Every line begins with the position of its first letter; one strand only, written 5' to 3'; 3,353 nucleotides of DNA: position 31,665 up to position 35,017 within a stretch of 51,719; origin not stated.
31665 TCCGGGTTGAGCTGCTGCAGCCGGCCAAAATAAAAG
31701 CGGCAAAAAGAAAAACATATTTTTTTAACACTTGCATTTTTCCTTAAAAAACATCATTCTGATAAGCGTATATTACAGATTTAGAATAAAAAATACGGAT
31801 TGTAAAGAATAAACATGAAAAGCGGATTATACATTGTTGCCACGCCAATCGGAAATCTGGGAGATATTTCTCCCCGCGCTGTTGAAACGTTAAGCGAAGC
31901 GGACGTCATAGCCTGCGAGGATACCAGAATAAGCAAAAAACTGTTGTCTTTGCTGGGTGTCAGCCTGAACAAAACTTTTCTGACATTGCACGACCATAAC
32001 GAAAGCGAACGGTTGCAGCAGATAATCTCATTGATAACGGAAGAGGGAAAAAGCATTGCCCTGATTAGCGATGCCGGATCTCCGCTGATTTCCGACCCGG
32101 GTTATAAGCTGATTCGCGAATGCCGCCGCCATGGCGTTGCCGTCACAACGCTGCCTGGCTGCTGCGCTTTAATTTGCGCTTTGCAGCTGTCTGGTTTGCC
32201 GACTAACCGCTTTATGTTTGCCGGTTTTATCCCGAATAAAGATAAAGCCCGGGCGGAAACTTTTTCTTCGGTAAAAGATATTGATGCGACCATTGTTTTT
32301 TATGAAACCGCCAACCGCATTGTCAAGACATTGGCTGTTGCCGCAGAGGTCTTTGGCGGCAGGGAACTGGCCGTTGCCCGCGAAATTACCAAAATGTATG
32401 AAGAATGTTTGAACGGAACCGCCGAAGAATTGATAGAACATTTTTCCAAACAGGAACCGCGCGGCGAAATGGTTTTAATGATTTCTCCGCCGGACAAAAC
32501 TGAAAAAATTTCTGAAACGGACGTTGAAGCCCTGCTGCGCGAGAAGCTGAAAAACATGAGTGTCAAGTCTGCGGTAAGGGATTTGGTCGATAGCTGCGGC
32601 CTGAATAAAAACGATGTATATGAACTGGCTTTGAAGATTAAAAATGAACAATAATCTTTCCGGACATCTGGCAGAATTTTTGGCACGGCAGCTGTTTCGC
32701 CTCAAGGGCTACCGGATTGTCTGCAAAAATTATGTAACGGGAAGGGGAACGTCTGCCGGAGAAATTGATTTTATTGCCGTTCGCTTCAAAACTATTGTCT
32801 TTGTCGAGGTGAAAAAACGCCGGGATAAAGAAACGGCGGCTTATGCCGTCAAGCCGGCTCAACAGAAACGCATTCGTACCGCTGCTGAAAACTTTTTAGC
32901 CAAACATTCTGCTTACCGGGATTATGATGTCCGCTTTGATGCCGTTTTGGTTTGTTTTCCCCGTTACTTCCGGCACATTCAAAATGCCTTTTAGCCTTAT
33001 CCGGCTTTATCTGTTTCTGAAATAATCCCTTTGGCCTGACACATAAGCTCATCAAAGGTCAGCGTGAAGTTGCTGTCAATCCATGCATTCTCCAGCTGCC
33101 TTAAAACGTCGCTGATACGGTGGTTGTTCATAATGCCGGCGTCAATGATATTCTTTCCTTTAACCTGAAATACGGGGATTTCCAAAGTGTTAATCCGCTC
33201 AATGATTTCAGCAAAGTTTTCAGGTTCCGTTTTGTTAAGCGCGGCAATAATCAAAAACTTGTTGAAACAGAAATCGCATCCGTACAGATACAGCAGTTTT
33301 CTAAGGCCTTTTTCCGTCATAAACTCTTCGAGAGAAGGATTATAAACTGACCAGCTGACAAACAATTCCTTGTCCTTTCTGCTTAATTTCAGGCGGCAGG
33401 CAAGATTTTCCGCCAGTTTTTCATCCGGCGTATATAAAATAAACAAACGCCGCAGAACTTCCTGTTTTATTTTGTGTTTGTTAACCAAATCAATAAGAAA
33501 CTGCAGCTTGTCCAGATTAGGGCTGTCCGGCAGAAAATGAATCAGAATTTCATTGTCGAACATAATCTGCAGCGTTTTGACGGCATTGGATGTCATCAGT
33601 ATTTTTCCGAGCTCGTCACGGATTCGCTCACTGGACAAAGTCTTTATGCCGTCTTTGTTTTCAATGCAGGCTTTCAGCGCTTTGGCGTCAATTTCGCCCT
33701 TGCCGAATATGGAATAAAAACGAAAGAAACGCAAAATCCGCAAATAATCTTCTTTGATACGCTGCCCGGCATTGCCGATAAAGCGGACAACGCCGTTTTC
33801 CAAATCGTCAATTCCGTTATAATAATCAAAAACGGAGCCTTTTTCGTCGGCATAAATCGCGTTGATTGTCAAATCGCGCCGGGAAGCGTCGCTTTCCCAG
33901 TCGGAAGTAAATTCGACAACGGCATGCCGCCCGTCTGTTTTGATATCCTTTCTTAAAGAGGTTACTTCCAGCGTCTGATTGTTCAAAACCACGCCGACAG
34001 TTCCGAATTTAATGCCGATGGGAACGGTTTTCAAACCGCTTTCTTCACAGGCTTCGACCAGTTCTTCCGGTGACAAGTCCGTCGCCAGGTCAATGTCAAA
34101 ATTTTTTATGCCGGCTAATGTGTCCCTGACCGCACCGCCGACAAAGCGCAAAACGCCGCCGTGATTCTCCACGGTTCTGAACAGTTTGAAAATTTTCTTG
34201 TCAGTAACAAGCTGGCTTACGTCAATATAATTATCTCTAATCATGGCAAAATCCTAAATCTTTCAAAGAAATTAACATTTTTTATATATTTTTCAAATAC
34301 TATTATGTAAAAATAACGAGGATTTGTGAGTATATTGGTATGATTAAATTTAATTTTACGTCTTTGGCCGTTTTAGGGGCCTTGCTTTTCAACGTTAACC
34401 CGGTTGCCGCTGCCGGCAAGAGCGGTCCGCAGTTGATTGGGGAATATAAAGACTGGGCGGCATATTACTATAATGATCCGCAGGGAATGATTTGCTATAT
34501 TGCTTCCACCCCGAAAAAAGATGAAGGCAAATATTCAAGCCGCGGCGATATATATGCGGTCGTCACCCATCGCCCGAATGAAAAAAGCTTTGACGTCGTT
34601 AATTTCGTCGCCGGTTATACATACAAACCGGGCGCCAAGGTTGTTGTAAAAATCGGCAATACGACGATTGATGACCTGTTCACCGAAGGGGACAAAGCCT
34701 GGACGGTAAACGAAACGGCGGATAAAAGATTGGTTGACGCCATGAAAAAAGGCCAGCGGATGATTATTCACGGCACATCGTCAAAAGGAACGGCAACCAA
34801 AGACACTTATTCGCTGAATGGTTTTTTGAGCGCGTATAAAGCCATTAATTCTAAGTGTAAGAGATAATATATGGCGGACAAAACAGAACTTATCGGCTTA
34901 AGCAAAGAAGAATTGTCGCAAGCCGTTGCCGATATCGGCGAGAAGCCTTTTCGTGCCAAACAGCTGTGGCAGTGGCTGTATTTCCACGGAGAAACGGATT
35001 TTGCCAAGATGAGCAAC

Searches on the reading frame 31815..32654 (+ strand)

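Call 59: search_protein_families(library=pfam, proteins=[window:31815-32654:+])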
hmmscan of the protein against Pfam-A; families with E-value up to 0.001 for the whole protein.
window:31815-32654:+ (279 aa): 2 families
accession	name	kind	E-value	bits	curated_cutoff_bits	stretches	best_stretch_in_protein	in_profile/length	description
PF00590.25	TP_methylase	-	2.6e-27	96.6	27.8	1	5-206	2-211/212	Tetrapyrrole (Corrin/Porphyrin) Methylases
PF23016.2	RsmI_C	-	3e-09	37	27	1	233-276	3-46/46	RsmI C-terminal HTH domain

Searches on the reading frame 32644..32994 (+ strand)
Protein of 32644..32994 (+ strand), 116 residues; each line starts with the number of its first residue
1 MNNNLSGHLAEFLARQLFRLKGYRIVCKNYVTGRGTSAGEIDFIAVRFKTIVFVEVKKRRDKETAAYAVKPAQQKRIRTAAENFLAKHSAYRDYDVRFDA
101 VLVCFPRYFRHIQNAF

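Call 59: search_protein_families(library=pfam, proteins=[window:32644-32994:+])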
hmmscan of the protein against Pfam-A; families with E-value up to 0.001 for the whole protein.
window:32644-32994:+ (116 aa): 2 families
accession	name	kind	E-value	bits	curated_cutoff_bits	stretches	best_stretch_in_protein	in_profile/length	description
PF02021.23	UPF0102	-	9.3e-20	71.2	23.6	1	10-103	1-80/80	Uncharacterised protein family UPF0102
PF08378.17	NERD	-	3.9e-06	27.8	22.1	1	6-63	1-61/111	Nuclease-related domain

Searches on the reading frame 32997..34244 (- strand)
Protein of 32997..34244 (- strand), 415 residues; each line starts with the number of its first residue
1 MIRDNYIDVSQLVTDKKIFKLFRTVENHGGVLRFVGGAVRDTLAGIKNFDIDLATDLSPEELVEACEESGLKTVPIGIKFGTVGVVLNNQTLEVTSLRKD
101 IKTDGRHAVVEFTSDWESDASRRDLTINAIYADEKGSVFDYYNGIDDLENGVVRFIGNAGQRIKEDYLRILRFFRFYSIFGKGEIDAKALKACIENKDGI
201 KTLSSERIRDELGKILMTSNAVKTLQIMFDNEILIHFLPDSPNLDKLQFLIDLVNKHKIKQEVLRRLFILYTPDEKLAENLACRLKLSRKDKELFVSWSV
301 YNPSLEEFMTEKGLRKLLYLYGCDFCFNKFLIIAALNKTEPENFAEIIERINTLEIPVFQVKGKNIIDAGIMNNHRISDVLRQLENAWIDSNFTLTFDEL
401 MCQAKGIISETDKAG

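Call 59: search_protein_families(library=pfam, proteins=[window:32997-34244:-])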
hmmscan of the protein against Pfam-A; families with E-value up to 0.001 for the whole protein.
window:32997-34244:- (415 aa): 2 families
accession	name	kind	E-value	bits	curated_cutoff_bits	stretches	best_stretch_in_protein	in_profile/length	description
PF01743.26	PolyA_pol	-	4.1e-31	108.4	23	1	32-154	1-126/126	Poly A polymerase head domain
PF12627.12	PolyA_pol_RNAbd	-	8.6e-12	45.1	22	1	184-240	3-59/64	Probable RNA and SrmB- binding site of polymerase A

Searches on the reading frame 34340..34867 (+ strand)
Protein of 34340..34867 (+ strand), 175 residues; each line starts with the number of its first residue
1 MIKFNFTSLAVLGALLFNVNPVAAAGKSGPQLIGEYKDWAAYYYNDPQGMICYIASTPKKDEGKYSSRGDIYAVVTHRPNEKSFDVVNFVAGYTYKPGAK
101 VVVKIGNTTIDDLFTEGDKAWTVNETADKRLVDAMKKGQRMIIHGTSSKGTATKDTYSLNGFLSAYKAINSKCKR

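Call 59: search_protein_families(library=pfam, proteins=[window:34340-34867:+])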
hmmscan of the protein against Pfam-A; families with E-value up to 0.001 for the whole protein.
window:34340-34867:+ (175 aa): 1 family
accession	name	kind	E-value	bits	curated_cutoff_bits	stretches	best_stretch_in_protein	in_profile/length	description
PF06776.18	IalB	-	1.7e-13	51.3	22.1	1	51-169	14-130/131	Invasion associated locus B (IalB) protein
